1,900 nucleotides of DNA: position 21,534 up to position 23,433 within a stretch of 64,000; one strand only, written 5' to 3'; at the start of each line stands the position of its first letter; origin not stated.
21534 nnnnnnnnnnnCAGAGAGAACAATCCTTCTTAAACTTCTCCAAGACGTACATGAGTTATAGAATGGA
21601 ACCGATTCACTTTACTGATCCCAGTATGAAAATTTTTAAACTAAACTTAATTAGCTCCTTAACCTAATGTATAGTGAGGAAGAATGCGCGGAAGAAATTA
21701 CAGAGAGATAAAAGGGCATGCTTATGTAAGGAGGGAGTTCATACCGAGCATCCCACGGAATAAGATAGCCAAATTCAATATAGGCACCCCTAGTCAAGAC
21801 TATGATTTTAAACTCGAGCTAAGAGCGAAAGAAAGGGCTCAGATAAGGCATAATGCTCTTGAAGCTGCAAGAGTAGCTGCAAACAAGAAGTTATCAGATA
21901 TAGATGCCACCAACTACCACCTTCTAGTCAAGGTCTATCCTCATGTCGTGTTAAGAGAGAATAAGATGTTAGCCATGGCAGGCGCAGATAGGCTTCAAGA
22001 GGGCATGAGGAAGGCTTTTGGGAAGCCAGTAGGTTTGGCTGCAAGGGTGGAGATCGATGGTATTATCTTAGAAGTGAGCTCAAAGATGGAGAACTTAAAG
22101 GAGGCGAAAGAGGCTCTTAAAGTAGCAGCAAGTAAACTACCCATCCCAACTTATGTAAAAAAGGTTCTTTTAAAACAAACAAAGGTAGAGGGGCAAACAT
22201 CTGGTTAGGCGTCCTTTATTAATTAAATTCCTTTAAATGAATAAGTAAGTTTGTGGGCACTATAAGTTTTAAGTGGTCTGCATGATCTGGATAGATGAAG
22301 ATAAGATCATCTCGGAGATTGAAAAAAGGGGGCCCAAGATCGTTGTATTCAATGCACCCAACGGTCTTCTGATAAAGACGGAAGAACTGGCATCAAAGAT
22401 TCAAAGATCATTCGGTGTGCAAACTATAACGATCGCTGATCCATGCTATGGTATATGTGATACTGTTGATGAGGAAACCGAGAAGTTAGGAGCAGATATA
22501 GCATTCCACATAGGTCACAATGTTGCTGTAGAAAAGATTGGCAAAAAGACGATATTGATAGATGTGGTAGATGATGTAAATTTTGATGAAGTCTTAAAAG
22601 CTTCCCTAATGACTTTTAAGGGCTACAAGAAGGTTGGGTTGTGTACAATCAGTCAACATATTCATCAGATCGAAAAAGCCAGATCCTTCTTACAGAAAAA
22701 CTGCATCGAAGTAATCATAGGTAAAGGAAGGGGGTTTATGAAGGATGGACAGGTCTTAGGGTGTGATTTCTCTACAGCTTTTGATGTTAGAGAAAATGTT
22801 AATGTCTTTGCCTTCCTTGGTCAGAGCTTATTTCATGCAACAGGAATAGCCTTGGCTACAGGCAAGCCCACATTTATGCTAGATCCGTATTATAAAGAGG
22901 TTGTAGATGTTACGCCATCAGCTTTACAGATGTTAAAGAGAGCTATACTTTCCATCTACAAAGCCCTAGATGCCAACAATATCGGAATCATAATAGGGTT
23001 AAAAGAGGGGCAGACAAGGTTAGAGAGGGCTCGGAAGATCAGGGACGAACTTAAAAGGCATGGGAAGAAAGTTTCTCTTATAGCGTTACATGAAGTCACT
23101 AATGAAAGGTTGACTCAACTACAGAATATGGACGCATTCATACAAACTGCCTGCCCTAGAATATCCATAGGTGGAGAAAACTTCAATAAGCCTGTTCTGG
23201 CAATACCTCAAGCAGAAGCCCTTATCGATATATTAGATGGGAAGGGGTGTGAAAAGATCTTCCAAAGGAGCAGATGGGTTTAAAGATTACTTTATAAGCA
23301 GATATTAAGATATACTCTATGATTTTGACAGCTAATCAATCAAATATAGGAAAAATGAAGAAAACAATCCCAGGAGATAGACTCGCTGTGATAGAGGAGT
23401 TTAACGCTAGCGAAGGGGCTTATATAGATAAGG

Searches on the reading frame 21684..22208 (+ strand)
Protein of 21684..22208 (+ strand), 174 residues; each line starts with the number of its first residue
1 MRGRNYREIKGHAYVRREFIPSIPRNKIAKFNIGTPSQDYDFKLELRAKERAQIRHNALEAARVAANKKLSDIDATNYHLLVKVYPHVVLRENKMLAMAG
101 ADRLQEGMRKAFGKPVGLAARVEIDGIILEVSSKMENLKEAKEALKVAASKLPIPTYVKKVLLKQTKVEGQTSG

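Call 9: search_protein_families(library=pfam, proteins=[window:21684-22208:+], max_evalue=0.01)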
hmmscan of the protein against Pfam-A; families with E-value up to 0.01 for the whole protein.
window:21684-22208:+ (174 aa): 1 family
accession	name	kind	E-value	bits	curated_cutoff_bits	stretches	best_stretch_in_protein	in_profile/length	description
PF00252.24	Ribosomal_L16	-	1.6e-30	106.2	27.9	1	10-158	2-131/132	Ribosomal protein L16p/L10e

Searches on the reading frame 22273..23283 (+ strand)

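Call 9: search_protein_families(library=pfam, proteins=[window:22273-23283:+], max_evalue=0.01)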
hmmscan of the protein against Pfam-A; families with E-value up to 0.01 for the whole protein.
window:22273-23283:+ (336 aa): 1 family
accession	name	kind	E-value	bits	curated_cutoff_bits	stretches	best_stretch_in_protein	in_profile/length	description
PF01866.22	Diphthamide_syn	-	9.6e-69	232.5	33.2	1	29-318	2-292/302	Putative diphthamide synthesis protein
